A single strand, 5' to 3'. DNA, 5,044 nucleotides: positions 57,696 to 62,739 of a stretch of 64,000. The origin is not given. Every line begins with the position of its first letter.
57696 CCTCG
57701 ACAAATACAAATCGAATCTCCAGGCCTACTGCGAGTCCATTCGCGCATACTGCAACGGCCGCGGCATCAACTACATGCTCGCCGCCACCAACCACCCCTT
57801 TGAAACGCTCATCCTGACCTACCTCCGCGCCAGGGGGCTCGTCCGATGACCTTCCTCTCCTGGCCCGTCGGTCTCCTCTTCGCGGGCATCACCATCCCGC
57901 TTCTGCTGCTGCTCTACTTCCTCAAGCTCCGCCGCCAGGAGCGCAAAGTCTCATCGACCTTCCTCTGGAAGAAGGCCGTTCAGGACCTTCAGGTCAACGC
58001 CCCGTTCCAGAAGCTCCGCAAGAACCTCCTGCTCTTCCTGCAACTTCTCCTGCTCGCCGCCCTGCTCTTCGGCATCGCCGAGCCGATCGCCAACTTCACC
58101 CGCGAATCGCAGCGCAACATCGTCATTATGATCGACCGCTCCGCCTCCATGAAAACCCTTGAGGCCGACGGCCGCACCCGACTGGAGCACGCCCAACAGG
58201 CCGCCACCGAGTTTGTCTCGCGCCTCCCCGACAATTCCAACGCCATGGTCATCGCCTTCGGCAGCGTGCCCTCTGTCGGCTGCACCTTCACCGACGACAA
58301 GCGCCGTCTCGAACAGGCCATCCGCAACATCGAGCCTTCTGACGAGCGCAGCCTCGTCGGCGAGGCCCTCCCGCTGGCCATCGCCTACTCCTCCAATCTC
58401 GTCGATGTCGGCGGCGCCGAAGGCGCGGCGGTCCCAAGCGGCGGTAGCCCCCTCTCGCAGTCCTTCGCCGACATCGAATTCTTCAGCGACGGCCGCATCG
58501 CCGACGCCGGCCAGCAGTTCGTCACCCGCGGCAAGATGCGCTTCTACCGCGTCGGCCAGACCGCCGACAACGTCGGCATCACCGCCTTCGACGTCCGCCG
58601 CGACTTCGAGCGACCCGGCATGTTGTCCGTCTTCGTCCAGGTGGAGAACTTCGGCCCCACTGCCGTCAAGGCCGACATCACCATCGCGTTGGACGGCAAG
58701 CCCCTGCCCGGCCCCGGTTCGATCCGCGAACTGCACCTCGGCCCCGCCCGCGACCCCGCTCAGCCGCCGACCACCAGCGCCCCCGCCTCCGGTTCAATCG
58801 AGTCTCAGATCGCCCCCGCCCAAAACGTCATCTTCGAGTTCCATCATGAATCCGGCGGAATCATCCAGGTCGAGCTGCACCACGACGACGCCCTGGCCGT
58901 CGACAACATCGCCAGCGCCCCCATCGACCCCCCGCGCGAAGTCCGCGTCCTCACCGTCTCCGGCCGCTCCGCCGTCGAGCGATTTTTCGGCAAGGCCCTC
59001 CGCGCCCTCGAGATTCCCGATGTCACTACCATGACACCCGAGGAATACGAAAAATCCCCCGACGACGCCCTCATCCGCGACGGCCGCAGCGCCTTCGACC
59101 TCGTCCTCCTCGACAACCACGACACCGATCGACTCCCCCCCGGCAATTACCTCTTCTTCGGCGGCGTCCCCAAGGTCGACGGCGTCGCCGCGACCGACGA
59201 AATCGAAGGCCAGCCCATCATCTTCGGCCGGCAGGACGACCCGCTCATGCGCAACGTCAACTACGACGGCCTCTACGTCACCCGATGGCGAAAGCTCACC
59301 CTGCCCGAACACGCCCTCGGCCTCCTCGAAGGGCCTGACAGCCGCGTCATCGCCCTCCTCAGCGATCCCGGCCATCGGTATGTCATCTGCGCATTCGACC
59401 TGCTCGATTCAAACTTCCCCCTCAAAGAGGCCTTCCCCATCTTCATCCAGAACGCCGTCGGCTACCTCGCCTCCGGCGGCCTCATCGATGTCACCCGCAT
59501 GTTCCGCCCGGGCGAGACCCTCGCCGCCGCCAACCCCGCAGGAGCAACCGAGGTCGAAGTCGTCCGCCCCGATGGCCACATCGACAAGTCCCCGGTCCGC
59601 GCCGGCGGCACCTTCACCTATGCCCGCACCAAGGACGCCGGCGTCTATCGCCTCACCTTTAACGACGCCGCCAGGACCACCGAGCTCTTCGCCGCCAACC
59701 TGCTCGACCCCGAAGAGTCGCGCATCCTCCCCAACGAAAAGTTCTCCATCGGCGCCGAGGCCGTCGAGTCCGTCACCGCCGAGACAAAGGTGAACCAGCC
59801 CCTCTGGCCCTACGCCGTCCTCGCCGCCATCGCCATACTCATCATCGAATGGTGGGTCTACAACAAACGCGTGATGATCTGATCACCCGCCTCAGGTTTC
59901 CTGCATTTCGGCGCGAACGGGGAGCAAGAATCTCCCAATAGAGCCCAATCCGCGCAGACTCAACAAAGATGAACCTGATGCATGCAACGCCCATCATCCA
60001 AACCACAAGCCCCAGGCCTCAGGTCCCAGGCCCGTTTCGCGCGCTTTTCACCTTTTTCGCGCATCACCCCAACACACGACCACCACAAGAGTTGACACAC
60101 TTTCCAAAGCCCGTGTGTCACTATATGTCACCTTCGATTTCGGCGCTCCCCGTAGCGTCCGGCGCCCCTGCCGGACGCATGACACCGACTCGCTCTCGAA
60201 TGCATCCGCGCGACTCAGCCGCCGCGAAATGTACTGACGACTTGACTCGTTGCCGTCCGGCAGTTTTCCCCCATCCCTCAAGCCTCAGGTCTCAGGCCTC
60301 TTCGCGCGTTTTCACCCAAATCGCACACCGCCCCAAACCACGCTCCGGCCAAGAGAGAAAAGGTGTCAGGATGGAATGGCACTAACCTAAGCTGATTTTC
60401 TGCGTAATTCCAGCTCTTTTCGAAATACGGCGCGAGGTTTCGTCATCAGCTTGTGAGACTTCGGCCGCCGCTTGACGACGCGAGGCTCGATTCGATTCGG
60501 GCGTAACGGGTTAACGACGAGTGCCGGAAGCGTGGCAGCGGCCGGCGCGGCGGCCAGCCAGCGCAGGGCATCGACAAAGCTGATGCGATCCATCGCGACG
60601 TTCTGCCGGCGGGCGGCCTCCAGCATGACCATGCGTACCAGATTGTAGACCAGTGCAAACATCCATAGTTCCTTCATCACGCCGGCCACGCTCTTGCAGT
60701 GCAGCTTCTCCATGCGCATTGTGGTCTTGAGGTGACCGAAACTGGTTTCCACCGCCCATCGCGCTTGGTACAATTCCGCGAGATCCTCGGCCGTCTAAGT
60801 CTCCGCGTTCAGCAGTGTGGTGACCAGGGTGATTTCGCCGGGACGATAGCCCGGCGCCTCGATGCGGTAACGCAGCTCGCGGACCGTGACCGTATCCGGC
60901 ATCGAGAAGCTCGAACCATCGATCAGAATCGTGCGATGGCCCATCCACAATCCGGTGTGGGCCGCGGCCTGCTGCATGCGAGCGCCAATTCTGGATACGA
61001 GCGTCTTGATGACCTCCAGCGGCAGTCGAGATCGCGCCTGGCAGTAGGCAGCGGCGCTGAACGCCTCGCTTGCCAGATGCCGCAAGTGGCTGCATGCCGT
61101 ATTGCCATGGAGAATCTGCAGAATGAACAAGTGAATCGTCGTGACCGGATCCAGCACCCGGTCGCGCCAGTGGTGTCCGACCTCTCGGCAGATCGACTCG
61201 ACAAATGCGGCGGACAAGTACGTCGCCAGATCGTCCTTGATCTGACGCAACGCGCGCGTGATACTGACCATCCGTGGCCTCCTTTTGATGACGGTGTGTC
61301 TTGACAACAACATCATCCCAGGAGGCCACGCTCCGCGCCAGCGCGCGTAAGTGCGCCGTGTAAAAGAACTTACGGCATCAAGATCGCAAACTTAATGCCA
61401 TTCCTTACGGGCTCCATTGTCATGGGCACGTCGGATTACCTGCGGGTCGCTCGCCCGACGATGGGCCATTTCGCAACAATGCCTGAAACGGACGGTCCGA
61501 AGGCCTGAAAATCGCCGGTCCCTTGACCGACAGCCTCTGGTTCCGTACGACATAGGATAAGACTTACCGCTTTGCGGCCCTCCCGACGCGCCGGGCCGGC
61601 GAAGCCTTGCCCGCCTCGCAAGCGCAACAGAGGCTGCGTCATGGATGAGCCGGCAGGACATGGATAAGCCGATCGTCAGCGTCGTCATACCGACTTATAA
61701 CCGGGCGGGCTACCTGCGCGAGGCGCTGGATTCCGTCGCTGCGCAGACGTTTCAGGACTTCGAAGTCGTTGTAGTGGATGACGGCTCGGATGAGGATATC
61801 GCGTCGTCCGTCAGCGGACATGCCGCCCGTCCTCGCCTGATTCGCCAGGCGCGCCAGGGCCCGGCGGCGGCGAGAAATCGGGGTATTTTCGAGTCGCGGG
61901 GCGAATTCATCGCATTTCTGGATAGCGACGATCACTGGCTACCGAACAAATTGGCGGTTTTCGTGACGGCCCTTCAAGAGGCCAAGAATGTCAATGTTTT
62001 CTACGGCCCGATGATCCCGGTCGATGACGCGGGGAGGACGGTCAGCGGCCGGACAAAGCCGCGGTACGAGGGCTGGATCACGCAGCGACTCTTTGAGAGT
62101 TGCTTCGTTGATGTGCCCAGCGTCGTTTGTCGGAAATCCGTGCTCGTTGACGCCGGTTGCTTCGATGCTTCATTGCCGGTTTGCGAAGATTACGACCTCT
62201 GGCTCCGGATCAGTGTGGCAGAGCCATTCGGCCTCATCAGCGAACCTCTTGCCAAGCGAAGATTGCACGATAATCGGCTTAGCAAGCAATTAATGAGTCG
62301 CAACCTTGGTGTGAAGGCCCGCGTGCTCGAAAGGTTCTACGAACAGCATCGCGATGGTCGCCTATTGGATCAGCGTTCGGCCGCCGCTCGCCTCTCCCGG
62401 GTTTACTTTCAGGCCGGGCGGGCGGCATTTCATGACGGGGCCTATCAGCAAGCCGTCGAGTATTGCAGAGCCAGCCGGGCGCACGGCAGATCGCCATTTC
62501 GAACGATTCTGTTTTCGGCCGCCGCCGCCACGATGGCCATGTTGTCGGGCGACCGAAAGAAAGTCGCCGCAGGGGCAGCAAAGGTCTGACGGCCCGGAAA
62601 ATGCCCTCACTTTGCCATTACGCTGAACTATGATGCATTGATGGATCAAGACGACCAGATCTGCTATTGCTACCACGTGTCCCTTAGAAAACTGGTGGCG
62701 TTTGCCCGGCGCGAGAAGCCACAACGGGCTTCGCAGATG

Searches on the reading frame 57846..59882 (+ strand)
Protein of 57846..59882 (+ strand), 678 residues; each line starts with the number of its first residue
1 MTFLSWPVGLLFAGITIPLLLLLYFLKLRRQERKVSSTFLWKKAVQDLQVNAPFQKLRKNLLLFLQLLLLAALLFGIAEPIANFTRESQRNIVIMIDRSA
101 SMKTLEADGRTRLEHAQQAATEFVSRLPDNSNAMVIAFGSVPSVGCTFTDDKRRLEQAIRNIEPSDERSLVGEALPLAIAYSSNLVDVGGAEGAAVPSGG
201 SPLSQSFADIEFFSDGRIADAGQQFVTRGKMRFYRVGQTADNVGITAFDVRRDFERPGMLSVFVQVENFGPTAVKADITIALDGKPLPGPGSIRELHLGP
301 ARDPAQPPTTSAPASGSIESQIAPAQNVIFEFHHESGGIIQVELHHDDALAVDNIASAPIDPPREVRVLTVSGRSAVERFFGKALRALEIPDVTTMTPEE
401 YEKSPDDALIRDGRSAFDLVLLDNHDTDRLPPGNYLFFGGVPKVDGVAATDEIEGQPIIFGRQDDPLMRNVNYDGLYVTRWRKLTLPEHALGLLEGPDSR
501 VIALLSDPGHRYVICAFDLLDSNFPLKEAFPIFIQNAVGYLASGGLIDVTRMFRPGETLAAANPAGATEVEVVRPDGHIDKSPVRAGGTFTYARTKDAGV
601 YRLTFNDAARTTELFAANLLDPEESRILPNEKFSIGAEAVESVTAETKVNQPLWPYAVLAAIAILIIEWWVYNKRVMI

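Call 7: search_protein_families(library=pfam, proteins=[window:57846-59882:+], max_evalue=0.001)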
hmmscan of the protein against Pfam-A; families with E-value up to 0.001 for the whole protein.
window:57846-59882:+ (678 aa): 3 families
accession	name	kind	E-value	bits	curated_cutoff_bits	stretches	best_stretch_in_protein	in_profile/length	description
PF13519.12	VWA_2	-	2.8e-14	54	27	1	92-180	1-87/107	von Willebrand factor type A domain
PF07584.16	BatA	-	1.4e-12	48.3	25.9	1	1-80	1-77/77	Aerotolerance regulator N-terminal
PF00092.34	VWA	-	1.5e-06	29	23.8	1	91-180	1-90/174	von Willebrand factor type A domain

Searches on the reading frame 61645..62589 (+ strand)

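Call 7: search_protein_families(library=pfam, proteins=[window:61645-62589:+], max_evalue=0.001)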
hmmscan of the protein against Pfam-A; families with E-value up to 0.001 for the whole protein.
window:61645-62589:+ (314 aa): 3 families
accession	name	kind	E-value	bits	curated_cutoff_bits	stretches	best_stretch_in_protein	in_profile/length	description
PF00535.33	Glycos_transf_2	-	1.6e-31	109.9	23.3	1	12-136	1-129/168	Glycosyl transferase family 2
PF10111.15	Glyco_tranf_2_2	-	2.1e-17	64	27.3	1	12-195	1-205/276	Glycosyltransferase like family 2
PF13641.12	Glyco_tranf_2_3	-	1.2e-13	52.1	27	1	11-190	3-195/230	Glycosyltransferase like family 2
